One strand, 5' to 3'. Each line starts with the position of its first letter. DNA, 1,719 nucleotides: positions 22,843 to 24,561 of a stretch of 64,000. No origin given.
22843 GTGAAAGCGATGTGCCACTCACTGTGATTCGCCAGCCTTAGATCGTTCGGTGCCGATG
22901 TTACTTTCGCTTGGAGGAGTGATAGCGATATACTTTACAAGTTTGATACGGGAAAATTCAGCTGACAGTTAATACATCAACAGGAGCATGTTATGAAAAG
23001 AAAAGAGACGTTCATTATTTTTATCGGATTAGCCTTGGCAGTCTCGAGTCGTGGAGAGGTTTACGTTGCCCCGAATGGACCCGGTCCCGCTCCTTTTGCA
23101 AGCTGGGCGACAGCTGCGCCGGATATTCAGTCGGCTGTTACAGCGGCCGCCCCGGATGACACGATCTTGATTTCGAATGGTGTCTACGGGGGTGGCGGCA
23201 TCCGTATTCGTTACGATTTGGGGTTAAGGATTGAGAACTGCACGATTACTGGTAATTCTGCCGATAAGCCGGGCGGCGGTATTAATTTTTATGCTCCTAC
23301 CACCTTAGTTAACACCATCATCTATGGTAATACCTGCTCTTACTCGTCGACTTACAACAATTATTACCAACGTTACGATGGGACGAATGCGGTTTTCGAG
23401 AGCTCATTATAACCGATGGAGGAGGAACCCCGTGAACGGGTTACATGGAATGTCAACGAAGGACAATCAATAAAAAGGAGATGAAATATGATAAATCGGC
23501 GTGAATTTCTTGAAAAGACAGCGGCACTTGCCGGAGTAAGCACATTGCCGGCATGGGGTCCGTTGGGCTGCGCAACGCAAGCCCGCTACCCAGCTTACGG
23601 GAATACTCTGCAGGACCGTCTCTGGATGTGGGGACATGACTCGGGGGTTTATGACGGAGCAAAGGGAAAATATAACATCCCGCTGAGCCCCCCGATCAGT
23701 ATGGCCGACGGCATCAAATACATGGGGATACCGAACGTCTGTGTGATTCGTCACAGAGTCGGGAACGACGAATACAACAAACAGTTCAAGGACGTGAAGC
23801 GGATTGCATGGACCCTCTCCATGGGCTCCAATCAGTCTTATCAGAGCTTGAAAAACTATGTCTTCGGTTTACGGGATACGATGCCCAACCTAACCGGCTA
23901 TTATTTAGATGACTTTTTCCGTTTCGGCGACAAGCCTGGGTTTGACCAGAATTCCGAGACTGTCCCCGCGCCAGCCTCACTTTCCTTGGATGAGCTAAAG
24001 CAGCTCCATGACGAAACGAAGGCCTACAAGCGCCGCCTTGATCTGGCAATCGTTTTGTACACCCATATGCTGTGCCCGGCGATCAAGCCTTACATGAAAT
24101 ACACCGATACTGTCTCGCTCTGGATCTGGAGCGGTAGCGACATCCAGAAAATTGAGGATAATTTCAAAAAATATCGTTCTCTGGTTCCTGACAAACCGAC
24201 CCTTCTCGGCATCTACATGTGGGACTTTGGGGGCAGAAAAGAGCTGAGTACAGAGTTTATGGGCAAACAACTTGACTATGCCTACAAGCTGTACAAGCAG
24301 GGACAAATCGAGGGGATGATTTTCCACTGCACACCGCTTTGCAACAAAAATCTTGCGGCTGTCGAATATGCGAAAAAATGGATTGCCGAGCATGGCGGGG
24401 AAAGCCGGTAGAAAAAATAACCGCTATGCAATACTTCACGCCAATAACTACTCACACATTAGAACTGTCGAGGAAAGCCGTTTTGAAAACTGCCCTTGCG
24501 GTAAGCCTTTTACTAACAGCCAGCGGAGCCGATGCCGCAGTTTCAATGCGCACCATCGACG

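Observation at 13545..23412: Duplicated secreted three-protein module: GH123/DUF4091-like enzyme, non-catalytic CBM9-like protein and beta-helix protein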

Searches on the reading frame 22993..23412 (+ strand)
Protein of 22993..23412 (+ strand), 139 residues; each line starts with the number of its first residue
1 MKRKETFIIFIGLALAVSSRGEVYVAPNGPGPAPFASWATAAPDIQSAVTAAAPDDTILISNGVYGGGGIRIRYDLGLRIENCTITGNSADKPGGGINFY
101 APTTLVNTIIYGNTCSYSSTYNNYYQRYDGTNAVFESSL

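Call 5: search_protein_families(library=pfam, proteins=[window:22993-23412:+], max_evalue=0.01)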
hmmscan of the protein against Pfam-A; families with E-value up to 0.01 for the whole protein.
window:22993-23412:+ (139 aa): 1 family
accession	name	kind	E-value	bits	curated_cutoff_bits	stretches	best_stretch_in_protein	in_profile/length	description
PF13229.12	Beta_helix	-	0.0011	19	25.9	1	62-114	39-91/158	Right handed beta helix region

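Call 13: search_protein_families(library=ncbifam, proteins=[window:22993-23412:+], max_evalue=0.1)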
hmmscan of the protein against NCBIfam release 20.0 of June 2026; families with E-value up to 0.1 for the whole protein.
window:22993-23412:+ (139 aa): 1 family
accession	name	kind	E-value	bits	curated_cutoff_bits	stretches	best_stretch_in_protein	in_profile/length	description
TIGR04247.1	NosD_copper_fam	subfamily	0.006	15.2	300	1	45-104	1-57/377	nitrous oxide reductase family maturation protein NosD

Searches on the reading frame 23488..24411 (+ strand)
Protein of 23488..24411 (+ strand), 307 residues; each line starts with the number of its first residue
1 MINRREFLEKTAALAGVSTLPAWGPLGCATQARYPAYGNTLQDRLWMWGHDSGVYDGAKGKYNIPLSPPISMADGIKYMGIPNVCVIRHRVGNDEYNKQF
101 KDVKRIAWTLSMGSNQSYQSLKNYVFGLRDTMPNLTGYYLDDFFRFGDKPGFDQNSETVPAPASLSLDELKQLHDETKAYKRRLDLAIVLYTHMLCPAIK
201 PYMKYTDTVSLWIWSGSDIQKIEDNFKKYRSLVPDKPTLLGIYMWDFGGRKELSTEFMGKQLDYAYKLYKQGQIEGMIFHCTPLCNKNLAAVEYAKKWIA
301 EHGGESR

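Call 5: search_protein_families(library=pfam, proteins=[window:23488-24411:+], max_evalue=0.01)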
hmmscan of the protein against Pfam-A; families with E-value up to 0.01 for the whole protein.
window:23488-24411:+ (307 aa): 0 families

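Call 13: search_protein_families(library=ncbifam, proteins=[window:23488-24411:+], max_evalue=0.1)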
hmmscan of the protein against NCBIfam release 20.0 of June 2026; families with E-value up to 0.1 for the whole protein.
window:23488-24411:+ (307 aa): 0 families

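Call 79: search_solved_structures(query=window:23488-24411:+, max_evalue=1)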
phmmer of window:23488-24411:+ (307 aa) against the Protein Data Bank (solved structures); distinct sequences matched with E-value up to 1: 0.
